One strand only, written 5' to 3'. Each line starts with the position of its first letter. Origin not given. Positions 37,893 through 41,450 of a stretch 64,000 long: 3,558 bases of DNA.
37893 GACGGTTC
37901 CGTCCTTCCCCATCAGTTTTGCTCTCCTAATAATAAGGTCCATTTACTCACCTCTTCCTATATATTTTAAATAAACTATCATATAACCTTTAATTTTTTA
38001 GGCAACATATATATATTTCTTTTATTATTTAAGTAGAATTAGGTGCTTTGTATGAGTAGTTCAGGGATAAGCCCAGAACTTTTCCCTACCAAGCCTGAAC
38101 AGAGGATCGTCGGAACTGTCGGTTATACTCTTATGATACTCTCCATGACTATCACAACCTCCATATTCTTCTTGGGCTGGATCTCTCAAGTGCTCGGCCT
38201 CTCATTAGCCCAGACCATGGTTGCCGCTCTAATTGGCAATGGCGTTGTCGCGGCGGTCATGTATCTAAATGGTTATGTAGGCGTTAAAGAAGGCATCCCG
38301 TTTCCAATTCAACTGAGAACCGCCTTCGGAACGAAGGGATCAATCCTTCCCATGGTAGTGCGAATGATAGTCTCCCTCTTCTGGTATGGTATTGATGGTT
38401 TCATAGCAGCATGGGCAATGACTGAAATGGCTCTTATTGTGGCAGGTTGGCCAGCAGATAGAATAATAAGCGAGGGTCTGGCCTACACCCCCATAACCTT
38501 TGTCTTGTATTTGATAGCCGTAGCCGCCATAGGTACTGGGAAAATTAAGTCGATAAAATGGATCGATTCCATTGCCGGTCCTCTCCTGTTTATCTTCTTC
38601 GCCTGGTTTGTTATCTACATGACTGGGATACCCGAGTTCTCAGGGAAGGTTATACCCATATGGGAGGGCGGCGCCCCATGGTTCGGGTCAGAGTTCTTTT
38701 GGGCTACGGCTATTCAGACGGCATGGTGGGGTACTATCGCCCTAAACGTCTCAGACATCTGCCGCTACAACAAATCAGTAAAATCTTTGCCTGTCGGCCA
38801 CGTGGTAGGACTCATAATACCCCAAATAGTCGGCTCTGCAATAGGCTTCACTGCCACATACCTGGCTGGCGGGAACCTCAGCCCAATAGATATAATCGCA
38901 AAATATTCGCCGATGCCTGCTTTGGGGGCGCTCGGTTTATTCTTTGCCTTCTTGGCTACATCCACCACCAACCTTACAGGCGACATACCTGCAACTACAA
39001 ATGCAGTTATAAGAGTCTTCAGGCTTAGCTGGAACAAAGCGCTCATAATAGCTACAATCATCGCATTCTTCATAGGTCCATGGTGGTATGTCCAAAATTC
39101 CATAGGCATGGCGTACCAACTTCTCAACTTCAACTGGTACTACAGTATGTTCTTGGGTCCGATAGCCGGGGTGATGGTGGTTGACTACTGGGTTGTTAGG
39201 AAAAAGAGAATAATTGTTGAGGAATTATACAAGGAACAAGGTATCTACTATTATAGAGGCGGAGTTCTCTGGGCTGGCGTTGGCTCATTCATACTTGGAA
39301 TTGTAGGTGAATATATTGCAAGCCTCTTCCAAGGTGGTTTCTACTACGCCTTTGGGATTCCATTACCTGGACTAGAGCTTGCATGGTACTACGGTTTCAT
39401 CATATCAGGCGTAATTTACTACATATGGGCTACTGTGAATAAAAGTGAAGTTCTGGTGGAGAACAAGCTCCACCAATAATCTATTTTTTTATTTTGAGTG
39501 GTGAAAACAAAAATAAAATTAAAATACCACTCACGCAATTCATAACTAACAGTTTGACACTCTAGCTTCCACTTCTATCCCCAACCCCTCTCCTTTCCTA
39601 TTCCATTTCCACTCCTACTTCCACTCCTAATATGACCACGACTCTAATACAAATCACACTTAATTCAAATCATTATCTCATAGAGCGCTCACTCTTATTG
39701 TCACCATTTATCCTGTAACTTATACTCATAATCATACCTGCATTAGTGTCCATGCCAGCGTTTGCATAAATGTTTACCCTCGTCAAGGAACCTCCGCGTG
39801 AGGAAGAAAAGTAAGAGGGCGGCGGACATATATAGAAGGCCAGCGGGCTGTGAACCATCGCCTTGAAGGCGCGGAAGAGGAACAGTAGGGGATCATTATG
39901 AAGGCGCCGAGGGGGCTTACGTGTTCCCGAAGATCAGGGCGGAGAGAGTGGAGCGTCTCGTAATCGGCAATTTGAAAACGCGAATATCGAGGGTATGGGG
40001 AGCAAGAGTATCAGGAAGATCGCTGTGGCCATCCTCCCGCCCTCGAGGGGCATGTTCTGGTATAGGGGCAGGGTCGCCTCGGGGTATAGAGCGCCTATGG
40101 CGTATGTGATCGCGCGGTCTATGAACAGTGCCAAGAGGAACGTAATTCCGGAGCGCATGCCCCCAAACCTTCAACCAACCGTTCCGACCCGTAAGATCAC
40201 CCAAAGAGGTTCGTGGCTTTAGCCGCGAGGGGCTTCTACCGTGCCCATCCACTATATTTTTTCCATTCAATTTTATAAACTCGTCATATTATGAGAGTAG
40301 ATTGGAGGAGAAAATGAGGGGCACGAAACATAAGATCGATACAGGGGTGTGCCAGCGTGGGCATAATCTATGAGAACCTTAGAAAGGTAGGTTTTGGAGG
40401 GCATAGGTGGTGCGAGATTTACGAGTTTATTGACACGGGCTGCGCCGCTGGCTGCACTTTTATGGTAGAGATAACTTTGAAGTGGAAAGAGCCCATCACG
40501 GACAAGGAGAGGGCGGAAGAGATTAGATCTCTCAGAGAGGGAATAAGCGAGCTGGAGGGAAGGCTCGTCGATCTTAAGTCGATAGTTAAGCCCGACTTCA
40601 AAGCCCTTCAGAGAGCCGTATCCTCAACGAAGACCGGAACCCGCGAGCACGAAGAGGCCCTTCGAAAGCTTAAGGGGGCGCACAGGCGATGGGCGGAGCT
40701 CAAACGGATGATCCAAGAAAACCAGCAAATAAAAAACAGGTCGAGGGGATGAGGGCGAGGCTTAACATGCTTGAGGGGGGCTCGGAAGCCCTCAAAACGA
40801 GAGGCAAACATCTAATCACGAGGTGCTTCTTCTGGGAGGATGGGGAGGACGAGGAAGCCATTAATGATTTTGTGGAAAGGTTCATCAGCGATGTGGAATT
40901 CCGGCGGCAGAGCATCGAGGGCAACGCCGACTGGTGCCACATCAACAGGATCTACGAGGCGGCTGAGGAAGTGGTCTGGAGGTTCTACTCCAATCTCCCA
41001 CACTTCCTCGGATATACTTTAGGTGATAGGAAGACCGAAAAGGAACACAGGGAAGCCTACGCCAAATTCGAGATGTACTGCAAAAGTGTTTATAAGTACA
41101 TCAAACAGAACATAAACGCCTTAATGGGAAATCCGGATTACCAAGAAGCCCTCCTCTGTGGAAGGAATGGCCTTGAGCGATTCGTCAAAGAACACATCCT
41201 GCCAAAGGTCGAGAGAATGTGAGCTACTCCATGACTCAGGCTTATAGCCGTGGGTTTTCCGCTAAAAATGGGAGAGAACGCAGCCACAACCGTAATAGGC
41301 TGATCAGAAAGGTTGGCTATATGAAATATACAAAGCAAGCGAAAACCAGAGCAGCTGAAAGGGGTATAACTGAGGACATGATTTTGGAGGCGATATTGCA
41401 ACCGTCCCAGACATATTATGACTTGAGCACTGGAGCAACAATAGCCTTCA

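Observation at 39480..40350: ~0.9 kb anomalous noncoding patch: polypyrimidine tract followed by a GC-rich segment with ORFs open in several frames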

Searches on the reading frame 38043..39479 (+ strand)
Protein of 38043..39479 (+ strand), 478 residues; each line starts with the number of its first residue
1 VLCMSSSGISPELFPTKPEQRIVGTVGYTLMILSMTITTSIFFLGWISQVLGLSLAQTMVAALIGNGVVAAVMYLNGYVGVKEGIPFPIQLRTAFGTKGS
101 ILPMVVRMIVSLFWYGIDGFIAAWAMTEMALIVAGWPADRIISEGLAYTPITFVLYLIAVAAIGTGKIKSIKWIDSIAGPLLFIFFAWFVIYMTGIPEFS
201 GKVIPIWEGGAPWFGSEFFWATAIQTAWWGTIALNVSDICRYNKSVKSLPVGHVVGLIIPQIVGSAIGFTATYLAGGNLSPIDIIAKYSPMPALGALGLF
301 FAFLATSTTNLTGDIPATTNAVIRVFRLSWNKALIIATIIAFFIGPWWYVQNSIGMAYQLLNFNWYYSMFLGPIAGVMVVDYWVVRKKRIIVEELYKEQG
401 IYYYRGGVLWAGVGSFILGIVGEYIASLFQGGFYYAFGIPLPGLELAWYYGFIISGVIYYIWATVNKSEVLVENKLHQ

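Call 8: search_protein_families(library=pfam, proteins=[window:38043-39479:+], max_evalue=1)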
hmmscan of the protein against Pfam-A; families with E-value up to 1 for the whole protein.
window:38043-39479:+ (478 aa): 1 family
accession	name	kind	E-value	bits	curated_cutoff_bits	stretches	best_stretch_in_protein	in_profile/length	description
PF02133.21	Transp_cyt_pur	-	3.5e-47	161.7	23.5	1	18-432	4-422/440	Permease for cytosine/purines, uracil, thiamine, allantoin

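Call 20: find_related_loci(query=window:38043-39479:+, collection=genome_contigs, flank=6000)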
Query window:38043-39479:+ (478 aa) in genome_contigs; peptide patterns used: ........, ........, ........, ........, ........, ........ (x = any residue, [..] = any of these).
83 stretches matched a pattern; 17 encode a relative of the query (tblastn E <= 1e-3); 17 distinct loci.
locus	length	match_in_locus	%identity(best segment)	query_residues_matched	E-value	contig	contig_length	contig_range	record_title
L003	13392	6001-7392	64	4-468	0e+0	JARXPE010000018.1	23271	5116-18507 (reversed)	MAG: Thermoproteota archaeon isolate JZ-2_bin_200 JZ-2.bins.200.final_scaffold_18, whole genome shotgun sequence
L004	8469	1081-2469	66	4-467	0e+0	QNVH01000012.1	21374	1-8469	MAG: Candidatus Methanomethylicota archaeon isolate WYZ-LMO10 Verstraetearchaeota_archaeon_WYZ-LMO10_contig-12, whole ge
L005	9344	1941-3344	65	10-475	0e+0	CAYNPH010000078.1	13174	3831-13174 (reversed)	MAG TPA_asm: uncultured Desulfurococcaceae archaeon isolate binchicken_co219_317 genome assembly, contig: k141_904460, w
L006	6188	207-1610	65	10-475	0e+0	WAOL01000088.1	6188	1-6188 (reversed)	MAG: Desulfurococcales archaeon isolate S143_97_esom k151_78061, whole genome shotgun sequence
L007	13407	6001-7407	62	10-476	0e+0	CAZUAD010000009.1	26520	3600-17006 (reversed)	MAG TPA_asm: uncultured Desulfurococcaceae archaeon isolate SRP141552_co1_87 genome assembly, contig: NODE_672_length_26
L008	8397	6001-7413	62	10-478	0e+0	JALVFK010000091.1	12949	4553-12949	MAG: Desulfurococcales archaeon isolate A1_maxbin2_scaf2bin.023 A1_NODE_2187_length_12949_cov_49.020902, whole genome sh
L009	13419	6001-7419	60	10-478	1e-178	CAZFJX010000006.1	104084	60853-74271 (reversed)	MAG TPA_asm: uncultured Desulfurococcales archaeon isolate SRP141552_co1_29 genome assembly, contig: NODE_50_length_1040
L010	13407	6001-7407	60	10-473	8e-177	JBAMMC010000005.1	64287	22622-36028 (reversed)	MAG: Fervidicoccaceae archaeon isolate MAG21 ExploCarb_3808S_S2_122_length_64287_cov_8, whole genome shotgun sequence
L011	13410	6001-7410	61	10-474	2e-176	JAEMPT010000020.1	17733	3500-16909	MAG: Thermoprotei archaeon isolate 2016_B02_sed_C_20 c_000000000678, whole genome shotgun sequence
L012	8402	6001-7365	61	12-461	1e-176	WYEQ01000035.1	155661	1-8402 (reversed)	MAG: Desulfurococcales archaeon isolate EvPrim.Bin23 NODE_3_length_155661_cov_4.03744, whole genome shotgun sequence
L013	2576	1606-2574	67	10-334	3e-147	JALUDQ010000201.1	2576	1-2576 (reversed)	MAG: Desulfurococcales archaeon isolate S143_maxbin2_scaf2bin.293_VB S143_NODE_56148_length_2576_cov_5.425888, whole gen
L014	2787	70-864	65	197-462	4e-123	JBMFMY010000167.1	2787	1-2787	MAG: Candidatus Methanomethylicaceae archaeon isolate KM4337-33 NODE_167_length_2787_cov_3.880812, whole genome shotgun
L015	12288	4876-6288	61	10-478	0e+0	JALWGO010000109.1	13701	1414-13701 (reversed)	MAG: Thermoprotei archaeon isolate T11_metabat2_scaf2bin.179 T11_NODE_1898_length_13701_cov_4.346029, whole genome shotg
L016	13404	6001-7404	61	10-475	0e+0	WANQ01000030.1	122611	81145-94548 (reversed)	MAG: Pyrodictiaceae archaeon isolate S141_63_esom k151_302818, whole genome shotgun sequence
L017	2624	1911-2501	65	1-197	4e-85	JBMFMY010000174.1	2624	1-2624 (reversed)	MAG: Candidatus Methanomethylicaceae archaeon isolate KM4337-33 NODE_174_length_2624_cov_3.481743, whole genome shotgun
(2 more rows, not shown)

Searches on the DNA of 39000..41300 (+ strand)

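Call 6: search_rna_families(source=window, start=39000, end=41000, threshold=evalue, max_evalue=10, show_alignments=3)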
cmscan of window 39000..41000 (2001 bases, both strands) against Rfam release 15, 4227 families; matches with E-value up to 10: 6.
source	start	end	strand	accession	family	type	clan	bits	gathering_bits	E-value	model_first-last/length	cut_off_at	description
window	39477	39581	-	RF01231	snoR74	Gene; snRNA; snoRNA; HACA-box;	-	21.4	44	2.7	1-134/134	no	Small nucleolar RNA snoR74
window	39163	39264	+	RF04277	mir-1268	Gene; miRNA;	-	20.5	83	1.3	1-52/52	no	mir-1268 microRNA precursor family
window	40450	40535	-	RF02120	FTX_2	Gene; lncRNA;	-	16.2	48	5.2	1-97/97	no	FTX transcript, XIST regulator conserved region 2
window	40739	40868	-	RF01974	H19_3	Gene; lncRNA;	-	14.5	46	9.9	1-116/116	no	H19 conserved region 3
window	40530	40631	-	RF01514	Afu_513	Gene; snRNA; snoRNA; CD-box;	-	13.3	48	7.2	1-103/103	no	A. fumigatus snoRNA Afu_513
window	39442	39488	+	RF00893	MIR854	Gene; miRNA;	-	12.1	50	4.8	1-221/221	no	MIR854 microRNA precursor family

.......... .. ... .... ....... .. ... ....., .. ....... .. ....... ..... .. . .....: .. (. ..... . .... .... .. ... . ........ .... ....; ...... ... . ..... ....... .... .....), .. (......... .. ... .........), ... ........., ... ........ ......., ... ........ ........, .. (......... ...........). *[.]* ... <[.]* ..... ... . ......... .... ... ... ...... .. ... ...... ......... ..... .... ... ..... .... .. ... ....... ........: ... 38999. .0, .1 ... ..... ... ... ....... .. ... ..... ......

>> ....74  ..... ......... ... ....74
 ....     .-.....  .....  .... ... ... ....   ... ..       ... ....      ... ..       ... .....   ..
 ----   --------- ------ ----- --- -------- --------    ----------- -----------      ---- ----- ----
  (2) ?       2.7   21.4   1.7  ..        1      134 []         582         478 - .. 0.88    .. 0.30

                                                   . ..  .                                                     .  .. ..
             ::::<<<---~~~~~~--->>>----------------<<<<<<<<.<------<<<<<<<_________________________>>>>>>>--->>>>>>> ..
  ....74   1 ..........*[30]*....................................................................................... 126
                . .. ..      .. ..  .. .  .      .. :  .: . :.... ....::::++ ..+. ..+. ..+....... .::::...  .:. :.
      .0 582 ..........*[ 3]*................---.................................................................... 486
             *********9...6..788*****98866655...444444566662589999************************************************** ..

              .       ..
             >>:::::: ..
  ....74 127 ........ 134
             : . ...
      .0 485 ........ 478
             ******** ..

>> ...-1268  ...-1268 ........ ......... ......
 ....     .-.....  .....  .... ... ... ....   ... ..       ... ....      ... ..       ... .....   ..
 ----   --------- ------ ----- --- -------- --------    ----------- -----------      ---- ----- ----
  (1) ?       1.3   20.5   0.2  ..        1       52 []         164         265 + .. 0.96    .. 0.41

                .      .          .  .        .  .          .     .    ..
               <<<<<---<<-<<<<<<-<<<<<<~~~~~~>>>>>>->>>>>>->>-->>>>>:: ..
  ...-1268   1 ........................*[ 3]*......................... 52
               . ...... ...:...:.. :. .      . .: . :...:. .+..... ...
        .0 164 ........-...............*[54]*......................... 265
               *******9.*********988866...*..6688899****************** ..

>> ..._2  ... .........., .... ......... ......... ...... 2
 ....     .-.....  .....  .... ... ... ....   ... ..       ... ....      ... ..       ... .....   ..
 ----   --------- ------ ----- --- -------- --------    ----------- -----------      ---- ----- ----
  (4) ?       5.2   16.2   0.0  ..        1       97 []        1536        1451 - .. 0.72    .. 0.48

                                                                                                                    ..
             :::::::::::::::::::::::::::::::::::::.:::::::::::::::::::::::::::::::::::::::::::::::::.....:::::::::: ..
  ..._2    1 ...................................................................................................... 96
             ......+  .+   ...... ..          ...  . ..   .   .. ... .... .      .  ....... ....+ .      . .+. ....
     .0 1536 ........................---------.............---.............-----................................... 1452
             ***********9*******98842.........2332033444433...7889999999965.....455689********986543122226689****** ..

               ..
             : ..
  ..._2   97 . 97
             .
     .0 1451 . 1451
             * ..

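Call 67: search_dna_similar(query=window:39480-41300:+, collection=phages, mode=distant, max_evalue=0.01, max_rows=10)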
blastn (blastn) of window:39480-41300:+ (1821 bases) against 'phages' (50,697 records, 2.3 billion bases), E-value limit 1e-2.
No match.

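Call 68: search_dna_similar(query=window:39480-41300:+, collection=plasmids, mode=distant, max_evalue=0.01, max_rows=10)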
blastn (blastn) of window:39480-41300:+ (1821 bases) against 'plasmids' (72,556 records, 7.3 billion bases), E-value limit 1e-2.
No match.

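Call 74: search_rna_families(source=window, start=39700, end=40360, threshold=evalue, max_evalue=10)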
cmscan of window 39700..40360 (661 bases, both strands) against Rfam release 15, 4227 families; matches with E-value up to 10: 1.
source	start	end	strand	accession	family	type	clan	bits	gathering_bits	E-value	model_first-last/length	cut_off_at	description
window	40250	40321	+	RF03933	MIR6445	Gene; miRNA;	-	14.5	100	9.6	1-117/117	no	MIR6445 microRNA precursor family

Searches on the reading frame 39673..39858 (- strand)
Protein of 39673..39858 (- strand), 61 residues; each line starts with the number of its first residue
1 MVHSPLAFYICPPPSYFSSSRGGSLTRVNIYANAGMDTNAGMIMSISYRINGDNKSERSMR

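Call 8: search_protein_families(library=pfam, proteins=[window:39673-39858:-], max_evalue=1)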
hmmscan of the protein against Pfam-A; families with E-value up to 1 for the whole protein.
window:39673-39858:- (61 aa): 0 families

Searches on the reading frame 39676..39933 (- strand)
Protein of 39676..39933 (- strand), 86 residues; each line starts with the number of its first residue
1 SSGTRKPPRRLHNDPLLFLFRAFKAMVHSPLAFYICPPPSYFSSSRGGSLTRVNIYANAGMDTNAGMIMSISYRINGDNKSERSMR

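Call 42: search_protein_families(library=phrogs, proteins=[window:39676-39933:-], max_evalue=0.1)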
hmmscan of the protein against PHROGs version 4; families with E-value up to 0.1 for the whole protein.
window:39676-39933:- (86 aa): 0 families

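Call 43: search_protein_families(library=padloc, proteins=[window:39676-39933:-], max_evalue=0.1)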
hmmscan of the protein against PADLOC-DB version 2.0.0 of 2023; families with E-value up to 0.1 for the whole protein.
window:39676-39933:- (86 aa): 0 families

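Call 44: search_protein_families(library=ncbifam, proteins=[window:39676-39933:-], max_evalue=0.1)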
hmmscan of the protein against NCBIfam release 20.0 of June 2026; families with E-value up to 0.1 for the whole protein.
window:39676-39933:- (86 aa): 0 families
